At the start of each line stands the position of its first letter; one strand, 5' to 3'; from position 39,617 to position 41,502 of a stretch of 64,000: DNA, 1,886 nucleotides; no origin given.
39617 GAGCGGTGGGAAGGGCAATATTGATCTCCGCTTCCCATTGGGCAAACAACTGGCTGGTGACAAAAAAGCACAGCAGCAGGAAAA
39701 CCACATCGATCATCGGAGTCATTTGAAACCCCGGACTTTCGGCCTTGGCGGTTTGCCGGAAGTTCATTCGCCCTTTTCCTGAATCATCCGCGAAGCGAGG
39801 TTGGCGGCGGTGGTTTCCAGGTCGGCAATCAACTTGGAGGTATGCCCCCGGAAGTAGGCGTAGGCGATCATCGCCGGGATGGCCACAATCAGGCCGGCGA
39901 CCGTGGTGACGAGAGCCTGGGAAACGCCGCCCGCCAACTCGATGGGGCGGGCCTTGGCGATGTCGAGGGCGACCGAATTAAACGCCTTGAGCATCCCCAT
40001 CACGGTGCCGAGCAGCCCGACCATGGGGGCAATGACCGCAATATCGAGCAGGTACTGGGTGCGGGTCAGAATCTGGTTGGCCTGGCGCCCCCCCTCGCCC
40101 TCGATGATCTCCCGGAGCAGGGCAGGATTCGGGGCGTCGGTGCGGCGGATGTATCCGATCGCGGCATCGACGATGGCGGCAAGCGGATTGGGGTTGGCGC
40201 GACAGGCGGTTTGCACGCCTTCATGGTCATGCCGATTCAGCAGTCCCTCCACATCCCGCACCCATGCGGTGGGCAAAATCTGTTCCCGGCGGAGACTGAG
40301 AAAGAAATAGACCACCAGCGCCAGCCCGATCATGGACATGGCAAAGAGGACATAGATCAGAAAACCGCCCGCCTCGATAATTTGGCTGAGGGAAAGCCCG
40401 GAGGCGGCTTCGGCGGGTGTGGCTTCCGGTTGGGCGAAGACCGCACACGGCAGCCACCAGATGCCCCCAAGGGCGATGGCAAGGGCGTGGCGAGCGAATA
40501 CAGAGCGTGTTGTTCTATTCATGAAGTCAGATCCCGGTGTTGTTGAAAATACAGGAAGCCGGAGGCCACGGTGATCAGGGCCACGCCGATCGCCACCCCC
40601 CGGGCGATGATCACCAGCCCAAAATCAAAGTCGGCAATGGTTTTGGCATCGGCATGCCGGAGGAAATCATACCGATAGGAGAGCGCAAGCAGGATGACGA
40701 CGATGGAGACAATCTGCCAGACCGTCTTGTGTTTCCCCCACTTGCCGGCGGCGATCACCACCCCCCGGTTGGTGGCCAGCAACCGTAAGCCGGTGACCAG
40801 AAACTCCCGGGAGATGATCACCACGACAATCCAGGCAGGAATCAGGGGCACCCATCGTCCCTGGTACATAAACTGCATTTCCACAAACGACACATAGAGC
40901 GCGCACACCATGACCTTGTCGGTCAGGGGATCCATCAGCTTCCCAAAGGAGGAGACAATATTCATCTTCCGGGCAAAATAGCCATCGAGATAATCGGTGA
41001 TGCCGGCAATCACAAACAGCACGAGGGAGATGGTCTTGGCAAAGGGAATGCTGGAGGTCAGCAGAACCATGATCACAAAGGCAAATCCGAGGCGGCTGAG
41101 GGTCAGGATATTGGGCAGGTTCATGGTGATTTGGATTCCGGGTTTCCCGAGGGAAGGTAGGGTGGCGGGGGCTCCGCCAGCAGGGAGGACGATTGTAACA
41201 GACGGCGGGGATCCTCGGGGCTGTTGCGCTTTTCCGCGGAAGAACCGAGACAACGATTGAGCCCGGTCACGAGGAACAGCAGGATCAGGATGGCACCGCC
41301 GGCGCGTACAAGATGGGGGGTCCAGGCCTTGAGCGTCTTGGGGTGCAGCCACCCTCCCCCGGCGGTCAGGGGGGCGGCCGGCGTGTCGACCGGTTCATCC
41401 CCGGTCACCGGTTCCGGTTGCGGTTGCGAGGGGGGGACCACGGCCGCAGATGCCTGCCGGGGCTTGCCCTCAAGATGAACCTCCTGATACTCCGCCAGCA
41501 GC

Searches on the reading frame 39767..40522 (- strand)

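Call 19: search_protein_families(library=pfam, proteins=[window:39767-40522:-], max_evalue=0.001)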
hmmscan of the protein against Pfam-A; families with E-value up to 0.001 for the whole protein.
window:39767-40522:- (252 aa): 1 family
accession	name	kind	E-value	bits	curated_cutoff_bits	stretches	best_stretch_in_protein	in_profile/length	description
PF01618.21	MotA_ExbB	-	4.6e-27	94.7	22.9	1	112-236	4-126/127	MotA/TolQ/ExbB proton channel family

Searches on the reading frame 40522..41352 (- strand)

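Call 19: search_protein_families(library=pfam, proteins=[window:40522-41352:-], max_evalue=0.001)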
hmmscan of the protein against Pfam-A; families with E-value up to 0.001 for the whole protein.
window:40522-41352:- (277 aa): 1 family
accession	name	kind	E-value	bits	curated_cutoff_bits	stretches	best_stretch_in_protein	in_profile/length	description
PF01066.26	CDP-OH_P_transf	-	7.7e-38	130.7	22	1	77-231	1-138/152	CDP-alcohol phosphatidyltransferase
